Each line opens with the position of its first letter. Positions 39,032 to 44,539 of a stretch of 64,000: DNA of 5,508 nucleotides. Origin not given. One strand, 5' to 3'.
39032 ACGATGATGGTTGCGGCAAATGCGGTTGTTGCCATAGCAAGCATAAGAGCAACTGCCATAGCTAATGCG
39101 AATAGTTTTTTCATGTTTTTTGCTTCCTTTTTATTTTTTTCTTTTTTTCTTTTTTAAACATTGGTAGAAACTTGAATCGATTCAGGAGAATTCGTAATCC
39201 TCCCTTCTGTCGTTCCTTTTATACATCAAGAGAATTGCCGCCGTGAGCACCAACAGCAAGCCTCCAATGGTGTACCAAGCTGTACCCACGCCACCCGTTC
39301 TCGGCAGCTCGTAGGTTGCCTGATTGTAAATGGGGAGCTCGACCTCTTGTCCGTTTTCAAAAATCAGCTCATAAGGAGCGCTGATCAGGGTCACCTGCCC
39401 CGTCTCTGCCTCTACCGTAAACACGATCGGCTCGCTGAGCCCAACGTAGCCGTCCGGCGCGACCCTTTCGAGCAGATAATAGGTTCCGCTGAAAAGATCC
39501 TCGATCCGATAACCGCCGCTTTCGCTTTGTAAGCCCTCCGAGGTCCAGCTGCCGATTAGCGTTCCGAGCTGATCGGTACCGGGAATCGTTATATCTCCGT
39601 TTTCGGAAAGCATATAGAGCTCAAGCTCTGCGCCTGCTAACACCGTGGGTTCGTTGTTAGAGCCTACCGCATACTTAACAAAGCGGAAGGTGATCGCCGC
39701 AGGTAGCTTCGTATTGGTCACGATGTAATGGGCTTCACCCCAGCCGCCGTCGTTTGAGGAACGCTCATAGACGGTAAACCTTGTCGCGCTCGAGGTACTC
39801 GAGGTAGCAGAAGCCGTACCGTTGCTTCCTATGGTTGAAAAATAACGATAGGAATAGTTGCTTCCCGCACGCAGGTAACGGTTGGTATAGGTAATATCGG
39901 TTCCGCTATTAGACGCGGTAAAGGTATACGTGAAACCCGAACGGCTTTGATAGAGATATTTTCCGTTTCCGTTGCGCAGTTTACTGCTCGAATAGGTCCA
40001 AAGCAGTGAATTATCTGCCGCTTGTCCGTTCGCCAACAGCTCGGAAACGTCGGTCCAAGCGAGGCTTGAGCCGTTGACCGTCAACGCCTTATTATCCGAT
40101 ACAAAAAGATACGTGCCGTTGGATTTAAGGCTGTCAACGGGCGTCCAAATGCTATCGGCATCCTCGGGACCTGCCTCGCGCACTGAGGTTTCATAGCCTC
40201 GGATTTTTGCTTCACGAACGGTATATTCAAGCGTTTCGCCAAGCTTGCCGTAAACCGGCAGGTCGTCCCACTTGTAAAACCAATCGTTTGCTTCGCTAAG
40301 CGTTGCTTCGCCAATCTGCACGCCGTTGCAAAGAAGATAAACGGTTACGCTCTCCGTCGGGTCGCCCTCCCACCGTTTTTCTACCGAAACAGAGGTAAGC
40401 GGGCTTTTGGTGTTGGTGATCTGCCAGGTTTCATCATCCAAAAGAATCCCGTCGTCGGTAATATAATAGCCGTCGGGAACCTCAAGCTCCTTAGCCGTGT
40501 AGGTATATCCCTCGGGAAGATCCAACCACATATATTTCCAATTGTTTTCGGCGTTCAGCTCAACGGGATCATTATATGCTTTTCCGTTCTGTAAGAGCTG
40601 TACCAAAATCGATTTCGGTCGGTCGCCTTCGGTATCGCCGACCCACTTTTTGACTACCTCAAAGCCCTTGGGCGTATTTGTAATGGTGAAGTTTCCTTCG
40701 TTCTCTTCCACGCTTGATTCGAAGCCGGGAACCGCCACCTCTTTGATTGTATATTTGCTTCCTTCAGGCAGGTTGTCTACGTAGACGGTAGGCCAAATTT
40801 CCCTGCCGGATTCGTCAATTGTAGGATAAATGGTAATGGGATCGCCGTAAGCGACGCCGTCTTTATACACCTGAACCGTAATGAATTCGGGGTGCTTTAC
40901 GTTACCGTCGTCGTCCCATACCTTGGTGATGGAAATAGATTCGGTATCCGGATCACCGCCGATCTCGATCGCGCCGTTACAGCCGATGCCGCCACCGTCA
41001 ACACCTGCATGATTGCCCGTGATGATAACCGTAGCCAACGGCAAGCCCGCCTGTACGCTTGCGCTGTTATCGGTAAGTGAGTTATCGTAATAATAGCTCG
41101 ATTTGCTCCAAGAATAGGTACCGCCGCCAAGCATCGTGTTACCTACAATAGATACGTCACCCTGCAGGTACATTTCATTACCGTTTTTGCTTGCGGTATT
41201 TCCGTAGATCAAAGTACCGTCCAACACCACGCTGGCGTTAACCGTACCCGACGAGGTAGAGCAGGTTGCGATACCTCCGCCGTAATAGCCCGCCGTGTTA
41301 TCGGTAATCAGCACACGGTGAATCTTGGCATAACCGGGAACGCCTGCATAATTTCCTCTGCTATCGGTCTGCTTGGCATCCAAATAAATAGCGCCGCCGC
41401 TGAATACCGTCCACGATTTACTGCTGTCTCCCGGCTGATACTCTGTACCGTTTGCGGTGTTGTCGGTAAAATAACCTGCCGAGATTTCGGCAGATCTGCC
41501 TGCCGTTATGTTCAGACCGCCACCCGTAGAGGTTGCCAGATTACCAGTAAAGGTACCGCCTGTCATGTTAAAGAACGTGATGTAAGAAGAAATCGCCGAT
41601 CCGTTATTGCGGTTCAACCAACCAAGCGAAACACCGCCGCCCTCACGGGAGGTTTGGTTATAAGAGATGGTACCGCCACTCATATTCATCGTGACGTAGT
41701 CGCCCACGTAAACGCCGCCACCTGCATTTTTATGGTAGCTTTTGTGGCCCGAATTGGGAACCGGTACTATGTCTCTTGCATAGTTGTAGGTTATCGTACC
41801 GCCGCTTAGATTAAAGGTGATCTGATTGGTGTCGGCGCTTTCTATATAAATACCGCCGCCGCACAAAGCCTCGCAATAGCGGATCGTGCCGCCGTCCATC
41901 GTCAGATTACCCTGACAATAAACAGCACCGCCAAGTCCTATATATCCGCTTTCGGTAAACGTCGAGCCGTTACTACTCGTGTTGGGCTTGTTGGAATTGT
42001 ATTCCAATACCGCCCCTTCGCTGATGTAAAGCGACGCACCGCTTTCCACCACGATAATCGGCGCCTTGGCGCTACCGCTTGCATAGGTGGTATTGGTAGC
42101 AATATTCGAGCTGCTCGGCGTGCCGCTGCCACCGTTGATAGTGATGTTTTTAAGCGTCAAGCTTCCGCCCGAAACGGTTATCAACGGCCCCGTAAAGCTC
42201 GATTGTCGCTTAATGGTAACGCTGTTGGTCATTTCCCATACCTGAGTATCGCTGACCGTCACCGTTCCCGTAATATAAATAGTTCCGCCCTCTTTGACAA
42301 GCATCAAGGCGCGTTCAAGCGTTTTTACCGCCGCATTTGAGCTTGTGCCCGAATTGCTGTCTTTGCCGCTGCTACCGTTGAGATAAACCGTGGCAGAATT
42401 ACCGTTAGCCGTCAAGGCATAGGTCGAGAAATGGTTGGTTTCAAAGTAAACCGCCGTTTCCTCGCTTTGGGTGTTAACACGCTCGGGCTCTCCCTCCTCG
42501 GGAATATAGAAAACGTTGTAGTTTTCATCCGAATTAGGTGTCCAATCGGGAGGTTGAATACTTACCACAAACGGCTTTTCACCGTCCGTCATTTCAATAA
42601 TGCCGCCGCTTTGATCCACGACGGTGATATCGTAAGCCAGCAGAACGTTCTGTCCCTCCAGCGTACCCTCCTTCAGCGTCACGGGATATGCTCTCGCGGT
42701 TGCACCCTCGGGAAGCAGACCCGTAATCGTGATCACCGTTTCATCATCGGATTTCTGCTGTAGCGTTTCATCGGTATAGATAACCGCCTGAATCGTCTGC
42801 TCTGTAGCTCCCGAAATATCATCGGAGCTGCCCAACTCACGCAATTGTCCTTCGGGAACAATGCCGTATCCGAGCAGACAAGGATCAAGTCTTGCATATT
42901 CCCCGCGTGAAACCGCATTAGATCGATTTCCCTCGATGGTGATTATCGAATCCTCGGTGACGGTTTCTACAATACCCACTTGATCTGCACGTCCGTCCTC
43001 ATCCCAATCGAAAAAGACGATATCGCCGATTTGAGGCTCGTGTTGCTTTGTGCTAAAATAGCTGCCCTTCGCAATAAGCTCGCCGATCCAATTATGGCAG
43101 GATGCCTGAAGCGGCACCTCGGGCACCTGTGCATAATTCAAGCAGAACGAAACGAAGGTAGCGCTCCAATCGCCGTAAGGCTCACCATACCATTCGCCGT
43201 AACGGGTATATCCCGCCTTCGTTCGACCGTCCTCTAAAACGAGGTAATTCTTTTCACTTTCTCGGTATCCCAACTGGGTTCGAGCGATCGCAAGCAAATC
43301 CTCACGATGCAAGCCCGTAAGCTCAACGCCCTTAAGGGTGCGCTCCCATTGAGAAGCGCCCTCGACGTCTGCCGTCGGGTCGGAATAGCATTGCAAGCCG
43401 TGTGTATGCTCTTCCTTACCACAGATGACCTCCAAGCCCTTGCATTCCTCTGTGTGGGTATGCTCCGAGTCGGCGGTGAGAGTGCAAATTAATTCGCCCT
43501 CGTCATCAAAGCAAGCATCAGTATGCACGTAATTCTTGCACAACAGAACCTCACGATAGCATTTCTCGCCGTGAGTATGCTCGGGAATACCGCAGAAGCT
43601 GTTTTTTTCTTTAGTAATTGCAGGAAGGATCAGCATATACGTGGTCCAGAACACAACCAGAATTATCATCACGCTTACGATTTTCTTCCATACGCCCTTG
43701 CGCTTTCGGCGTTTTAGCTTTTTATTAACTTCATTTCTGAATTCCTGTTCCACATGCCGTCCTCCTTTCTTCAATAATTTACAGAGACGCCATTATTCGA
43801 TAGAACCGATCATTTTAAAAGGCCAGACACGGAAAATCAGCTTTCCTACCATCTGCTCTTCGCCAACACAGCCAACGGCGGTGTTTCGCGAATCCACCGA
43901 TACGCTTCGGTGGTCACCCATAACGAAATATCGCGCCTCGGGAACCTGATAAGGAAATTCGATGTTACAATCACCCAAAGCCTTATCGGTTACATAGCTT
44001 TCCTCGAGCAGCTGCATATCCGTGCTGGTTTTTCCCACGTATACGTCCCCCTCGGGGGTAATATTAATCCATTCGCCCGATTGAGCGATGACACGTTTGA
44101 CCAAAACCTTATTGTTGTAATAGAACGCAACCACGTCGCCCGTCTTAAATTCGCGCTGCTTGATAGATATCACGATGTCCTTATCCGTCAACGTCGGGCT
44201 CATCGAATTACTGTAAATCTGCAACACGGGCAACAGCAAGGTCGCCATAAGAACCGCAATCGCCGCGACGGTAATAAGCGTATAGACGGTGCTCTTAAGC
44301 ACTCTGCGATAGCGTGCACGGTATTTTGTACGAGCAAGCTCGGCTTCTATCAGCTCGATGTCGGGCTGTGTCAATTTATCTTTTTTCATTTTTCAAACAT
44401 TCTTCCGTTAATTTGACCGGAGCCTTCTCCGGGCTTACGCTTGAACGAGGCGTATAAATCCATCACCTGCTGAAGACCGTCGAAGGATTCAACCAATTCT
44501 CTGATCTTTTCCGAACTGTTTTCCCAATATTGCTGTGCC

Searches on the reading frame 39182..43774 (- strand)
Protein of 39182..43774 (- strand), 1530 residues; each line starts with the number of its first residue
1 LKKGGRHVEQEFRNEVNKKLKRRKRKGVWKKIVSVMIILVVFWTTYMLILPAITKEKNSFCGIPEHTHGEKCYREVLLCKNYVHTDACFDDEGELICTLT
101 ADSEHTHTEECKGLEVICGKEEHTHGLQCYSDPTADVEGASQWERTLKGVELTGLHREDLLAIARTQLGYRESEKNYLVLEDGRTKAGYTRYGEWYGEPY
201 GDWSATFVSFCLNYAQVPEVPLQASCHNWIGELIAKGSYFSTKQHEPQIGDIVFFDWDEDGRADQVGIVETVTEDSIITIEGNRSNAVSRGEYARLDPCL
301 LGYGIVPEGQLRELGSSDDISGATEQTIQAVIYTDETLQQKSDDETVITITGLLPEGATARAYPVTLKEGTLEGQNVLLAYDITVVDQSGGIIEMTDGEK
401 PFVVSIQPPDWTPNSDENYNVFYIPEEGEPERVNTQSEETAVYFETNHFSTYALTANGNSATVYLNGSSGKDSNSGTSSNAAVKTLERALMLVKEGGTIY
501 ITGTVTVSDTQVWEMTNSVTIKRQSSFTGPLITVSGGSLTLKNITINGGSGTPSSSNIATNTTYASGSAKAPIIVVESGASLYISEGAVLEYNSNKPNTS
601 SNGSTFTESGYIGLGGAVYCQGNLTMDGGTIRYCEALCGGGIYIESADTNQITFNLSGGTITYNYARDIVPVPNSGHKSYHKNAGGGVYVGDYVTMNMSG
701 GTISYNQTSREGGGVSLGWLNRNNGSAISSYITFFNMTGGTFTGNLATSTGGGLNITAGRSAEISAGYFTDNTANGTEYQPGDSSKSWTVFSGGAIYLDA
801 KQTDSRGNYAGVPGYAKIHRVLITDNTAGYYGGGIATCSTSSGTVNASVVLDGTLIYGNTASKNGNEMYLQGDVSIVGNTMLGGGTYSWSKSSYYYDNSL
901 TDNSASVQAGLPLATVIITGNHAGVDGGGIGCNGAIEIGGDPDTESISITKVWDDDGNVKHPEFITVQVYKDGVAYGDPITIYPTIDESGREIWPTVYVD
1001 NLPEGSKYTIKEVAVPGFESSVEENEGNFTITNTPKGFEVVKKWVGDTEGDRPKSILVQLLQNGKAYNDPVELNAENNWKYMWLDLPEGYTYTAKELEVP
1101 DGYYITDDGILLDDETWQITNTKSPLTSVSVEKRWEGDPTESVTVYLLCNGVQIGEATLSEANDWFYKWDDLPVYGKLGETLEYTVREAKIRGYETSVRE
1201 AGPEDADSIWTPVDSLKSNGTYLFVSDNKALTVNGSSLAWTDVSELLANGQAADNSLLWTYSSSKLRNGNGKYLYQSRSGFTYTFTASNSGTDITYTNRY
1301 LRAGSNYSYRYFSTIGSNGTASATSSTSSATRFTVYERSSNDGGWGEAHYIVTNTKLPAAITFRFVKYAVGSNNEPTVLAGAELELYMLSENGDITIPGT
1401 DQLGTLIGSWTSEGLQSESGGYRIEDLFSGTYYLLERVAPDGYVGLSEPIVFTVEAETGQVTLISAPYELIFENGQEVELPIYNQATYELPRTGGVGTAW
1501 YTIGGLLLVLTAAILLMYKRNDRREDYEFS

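Call 49: search_protein_families(library=pfam, proteins=[window:39182-43774:-], max_evalue=0.00001)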
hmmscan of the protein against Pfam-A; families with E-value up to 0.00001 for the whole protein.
window:39182-43774:- (1530 aa): 3 families
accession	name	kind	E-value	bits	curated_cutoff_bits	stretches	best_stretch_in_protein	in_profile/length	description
PF05738.19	Cna_B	-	3.3e-40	136.8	22.3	3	1129-1201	1-80/87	Cna protein B-type domain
PF17802.7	SpaA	-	1e-13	51.7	23.1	1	1374-1461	11-85/91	Prealbumin-like fold domain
PF05257.22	CHAP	-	2.1e-07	31.7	26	1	197-283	3-81/81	CHAP domain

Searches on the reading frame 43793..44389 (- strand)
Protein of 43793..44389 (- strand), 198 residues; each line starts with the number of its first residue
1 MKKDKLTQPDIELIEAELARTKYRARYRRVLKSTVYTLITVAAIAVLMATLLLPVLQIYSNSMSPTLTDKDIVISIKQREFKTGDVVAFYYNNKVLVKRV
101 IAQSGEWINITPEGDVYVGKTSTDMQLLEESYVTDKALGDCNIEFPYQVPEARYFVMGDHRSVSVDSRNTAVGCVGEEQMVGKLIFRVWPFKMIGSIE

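Call 49: search_protein_families(library=pfam, proteins=[window:43793-44389:-], max_evalue=0.00001)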
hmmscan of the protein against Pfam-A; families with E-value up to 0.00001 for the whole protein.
window:43793-44389:- (198 aa): 2 families
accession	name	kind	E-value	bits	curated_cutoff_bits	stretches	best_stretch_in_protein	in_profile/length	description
PF10502.14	Peptidase_S26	-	1.4e-28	100.4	22.9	1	33-189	3-168/168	Signal peptidase, peptidase S26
PF00717.28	Peptidase_S24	-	1.7e-07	31.3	23.3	1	55-112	37-93/116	Peptidase S24-like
